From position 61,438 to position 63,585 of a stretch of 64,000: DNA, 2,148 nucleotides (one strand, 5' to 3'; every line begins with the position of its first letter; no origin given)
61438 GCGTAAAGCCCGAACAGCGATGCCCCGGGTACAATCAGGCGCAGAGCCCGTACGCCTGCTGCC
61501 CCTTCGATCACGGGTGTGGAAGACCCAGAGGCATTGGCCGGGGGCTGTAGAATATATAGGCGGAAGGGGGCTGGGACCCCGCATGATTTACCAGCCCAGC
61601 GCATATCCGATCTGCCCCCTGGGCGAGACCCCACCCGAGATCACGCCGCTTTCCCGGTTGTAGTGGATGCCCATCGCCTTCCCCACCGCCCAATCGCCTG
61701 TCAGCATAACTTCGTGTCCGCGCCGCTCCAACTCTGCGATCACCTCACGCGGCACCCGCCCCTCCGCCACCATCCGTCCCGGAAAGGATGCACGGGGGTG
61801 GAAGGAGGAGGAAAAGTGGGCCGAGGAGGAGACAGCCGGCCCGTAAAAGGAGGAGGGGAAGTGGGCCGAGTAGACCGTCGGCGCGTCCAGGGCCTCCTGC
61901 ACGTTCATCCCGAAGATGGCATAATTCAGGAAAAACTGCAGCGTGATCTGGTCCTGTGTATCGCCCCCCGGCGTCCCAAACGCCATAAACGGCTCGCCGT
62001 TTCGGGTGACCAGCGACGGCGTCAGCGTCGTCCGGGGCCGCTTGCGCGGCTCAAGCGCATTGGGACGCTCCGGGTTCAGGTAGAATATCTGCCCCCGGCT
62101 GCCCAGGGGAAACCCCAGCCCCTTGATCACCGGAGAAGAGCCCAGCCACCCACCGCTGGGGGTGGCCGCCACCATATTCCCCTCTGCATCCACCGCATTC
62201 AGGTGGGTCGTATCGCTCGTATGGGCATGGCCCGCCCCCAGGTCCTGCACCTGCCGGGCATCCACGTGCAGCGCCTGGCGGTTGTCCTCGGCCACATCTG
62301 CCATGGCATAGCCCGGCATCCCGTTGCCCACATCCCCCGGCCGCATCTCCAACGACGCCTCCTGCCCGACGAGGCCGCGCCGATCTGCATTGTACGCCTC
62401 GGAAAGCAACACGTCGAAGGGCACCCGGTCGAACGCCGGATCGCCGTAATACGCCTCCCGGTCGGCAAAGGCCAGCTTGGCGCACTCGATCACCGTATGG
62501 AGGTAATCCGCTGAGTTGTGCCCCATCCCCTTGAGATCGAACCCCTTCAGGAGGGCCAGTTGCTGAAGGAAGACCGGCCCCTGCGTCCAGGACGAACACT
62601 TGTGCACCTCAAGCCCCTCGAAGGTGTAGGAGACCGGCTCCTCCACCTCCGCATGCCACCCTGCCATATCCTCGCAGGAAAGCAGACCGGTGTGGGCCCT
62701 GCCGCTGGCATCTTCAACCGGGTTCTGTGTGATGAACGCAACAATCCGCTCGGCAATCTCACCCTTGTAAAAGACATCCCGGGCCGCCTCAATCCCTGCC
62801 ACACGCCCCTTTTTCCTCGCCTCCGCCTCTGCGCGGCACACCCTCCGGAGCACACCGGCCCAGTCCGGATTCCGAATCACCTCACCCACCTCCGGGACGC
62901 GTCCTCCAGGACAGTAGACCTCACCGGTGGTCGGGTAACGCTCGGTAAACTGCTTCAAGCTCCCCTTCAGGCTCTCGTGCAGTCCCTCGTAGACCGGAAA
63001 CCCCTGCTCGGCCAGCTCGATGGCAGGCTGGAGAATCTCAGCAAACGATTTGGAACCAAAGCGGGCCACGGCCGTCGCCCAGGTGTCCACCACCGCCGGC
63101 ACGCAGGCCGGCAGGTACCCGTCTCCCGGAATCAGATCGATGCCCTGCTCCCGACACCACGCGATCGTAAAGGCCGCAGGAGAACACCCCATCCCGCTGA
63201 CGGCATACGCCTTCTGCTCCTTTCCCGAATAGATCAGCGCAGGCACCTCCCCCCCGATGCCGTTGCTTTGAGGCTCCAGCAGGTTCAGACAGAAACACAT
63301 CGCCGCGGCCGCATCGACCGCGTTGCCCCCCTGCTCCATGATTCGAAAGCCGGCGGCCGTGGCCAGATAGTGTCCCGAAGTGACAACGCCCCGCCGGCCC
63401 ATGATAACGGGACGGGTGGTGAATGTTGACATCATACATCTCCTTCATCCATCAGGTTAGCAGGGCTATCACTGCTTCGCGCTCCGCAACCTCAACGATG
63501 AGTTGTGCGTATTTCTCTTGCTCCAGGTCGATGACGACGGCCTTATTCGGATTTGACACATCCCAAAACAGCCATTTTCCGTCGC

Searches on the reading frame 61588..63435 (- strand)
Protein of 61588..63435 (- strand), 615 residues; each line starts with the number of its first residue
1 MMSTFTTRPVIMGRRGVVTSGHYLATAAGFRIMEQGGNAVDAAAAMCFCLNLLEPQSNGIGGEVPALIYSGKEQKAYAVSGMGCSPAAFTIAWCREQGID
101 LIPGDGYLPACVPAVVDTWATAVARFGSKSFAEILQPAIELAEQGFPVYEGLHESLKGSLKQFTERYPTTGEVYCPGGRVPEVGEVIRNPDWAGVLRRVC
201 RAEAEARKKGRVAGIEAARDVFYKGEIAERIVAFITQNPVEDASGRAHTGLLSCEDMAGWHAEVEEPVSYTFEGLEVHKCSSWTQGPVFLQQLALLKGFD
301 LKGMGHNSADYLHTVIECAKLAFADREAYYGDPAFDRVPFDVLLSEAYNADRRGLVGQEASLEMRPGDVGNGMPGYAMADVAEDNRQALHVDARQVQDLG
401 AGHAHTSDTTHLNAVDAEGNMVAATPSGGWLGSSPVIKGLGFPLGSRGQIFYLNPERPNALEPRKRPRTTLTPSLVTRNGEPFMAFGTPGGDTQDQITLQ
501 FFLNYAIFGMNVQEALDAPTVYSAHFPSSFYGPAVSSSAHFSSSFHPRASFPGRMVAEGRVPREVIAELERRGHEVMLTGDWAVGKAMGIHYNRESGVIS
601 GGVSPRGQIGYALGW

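Call 4: search_protein_families(library=pfam, proteins=[window:61588-63435:-], max_evalue=0.001)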
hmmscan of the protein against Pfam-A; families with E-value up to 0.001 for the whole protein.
window:61588-63435:- (615 aa): 1 family
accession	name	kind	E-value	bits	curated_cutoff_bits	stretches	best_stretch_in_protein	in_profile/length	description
PF01019.26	G_glu_transpept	-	6.3e-115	385.3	27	1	31-607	2-510/512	Gamma-glutamyltranspeptidase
